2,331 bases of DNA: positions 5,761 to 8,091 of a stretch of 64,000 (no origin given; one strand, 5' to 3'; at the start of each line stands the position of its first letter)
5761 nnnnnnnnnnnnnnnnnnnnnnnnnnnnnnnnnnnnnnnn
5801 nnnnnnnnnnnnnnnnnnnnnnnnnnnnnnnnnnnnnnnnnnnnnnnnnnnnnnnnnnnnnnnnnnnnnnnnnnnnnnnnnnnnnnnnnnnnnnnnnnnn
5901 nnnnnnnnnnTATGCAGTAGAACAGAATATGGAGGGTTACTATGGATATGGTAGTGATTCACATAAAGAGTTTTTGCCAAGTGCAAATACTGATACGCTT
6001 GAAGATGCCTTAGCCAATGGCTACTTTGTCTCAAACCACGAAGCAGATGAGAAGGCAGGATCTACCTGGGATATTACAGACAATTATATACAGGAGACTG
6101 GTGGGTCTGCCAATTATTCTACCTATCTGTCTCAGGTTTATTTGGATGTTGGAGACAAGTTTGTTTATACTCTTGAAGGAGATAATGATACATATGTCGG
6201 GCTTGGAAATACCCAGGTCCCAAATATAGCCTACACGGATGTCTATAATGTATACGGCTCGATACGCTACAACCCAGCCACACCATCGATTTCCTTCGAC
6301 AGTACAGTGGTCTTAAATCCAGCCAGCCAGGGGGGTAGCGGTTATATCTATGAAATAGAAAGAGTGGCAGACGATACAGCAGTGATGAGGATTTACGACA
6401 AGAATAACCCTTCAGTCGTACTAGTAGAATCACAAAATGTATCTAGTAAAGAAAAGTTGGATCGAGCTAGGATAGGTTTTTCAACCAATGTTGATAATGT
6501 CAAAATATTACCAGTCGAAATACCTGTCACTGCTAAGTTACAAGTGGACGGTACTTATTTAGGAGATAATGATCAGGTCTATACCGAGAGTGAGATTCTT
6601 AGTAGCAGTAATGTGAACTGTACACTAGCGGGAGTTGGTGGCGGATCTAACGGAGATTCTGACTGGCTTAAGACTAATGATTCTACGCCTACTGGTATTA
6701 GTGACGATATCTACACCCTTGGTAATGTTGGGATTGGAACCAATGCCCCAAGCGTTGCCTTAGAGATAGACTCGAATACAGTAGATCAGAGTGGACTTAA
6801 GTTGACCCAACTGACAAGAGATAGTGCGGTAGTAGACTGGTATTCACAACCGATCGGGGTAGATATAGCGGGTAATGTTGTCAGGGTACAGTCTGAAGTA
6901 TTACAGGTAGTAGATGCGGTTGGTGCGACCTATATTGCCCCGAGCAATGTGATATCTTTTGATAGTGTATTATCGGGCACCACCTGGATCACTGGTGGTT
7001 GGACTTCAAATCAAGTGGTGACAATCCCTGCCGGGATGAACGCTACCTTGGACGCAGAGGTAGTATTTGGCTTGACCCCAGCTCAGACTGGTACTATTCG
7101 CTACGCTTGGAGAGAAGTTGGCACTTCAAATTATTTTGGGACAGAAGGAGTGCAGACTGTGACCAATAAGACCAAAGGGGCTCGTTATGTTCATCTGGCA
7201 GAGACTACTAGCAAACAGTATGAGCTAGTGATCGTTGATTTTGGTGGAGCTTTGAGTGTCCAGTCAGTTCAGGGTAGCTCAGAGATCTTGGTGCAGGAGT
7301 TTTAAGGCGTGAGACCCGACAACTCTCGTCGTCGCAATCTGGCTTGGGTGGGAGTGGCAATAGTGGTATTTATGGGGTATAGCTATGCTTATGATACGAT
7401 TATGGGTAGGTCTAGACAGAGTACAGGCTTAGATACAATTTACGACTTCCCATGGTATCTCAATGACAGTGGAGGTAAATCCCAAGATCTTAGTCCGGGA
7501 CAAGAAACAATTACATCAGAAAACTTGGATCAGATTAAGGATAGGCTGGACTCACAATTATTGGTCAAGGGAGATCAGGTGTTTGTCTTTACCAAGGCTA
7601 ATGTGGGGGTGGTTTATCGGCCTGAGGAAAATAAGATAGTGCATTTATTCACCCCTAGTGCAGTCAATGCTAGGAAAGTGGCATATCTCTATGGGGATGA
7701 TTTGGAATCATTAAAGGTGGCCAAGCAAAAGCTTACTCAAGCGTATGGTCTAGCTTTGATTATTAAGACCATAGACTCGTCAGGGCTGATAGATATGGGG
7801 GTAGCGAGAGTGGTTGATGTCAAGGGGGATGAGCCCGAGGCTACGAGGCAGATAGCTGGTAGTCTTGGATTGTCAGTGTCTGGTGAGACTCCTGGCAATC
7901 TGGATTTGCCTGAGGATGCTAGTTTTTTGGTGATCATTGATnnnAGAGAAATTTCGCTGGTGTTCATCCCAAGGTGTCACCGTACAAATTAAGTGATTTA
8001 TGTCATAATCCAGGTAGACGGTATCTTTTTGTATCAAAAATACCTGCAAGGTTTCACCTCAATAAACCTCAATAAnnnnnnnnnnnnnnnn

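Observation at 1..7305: Five perfect 831-bp tandem repeats inside a >7.3-kb 5'-truncated gene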

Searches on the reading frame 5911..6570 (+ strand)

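Call 64: search_protein_families(library=pfam, proteins=[window:5911-6570:+], max_evalue=10)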
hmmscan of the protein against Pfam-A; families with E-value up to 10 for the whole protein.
window:5911-6570:+ (220 aa): 1 family
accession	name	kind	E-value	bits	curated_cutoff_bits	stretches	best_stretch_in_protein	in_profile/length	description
PF10364.14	NKWYS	-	0.18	12.2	25.1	1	150-198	51-95/139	Putative capsular polysaccharide synthesis protein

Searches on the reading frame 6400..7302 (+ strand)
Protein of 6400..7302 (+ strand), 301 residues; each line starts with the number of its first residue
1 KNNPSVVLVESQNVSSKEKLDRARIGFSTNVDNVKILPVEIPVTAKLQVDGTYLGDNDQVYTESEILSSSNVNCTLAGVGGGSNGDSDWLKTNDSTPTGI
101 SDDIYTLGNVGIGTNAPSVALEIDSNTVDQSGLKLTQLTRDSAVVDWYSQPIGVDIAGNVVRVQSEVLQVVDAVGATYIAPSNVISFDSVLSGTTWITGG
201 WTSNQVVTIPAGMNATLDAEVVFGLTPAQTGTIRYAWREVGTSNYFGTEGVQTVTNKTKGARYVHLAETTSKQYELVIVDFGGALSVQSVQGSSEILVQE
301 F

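Call 43: search_protein_families(library=phrogs, proteins=[window:6400-7302:+], max_evalue=0.001)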
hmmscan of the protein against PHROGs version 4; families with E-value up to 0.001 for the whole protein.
window:6400-7302:+ (301 aa): 0 families

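Call 64: search_protein_families(library=pfam, proteins=[window:6571-7302:+], max_evalue=10)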
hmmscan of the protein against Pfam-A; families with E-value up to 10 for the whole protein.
window:6571-7302:+ (244 aa): 0 families

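Call 88: search_solved_structures(query=window:6511-7302:+, max_evalue=10, show_alignments=3)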
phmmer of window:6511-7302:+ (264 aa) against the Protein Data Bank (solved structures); distinct sequences matched with E-value up to 10: 0.

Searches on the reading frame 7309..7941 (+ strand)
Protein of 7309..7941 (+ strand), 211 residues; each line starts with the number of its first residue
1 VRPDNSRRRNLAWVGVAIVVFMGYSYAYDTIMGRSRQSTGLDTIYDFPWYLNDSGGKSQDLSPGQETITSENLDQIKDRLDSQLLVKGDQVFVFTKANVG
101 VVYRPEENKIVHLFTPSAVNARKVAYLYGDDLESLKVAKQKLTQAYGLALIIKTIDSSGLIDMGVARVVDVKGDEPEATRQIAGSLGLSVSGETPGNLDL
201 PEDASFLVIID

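Call 10: search_protein_families(library=pfam, proteins=[window:7309-7941:+], max_evalue=0.01)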
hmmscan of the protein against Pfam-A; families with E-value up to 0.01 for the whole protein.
window:7309-7941:+ (211 aa): 0 families

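Call 11: search_protein_families(library=phrogs, proteins=[window:7309-7941:+], max_evalue=0.01)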
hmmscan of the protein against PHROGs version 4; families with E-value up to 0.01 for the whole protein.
window:7309-7941:+ (211 aa): 0 families

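Call 13: search_protein_families(library=ncbifam, proteins=[window:7309-7941:+], max_evalue=0.01)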
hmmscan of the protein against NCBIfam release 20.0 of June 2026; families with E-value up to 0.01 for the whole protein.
window:7309-7941:+ (211 aa): 0 families

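Call 94: find_encoding_contigs(protein=window:7309-7941:+, flank=10000, max_places=4)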
Protein seq(211 aa) (211 aa): 3 contigs read that carry it; 3 places shown.
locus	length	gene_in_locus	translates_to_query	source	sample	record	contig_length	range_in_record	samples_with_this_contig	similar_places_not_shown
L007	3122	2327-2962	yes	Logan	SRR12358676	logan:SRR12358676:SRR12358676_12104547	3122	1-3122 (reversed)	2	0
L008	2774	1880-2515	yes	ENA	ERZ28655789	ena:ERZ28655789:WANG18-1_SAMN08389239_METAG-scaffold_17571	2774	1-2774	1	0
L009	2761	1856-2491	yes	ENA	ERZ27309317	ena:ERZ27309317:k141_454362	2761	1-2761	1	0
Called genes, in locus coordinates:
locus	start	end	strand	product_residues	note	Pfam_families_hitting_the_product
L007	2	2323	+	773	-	?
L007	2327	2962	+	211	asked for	-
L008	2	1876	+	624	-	?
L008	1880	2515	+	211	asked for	-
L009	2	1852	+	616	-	?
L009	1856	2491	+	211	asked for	-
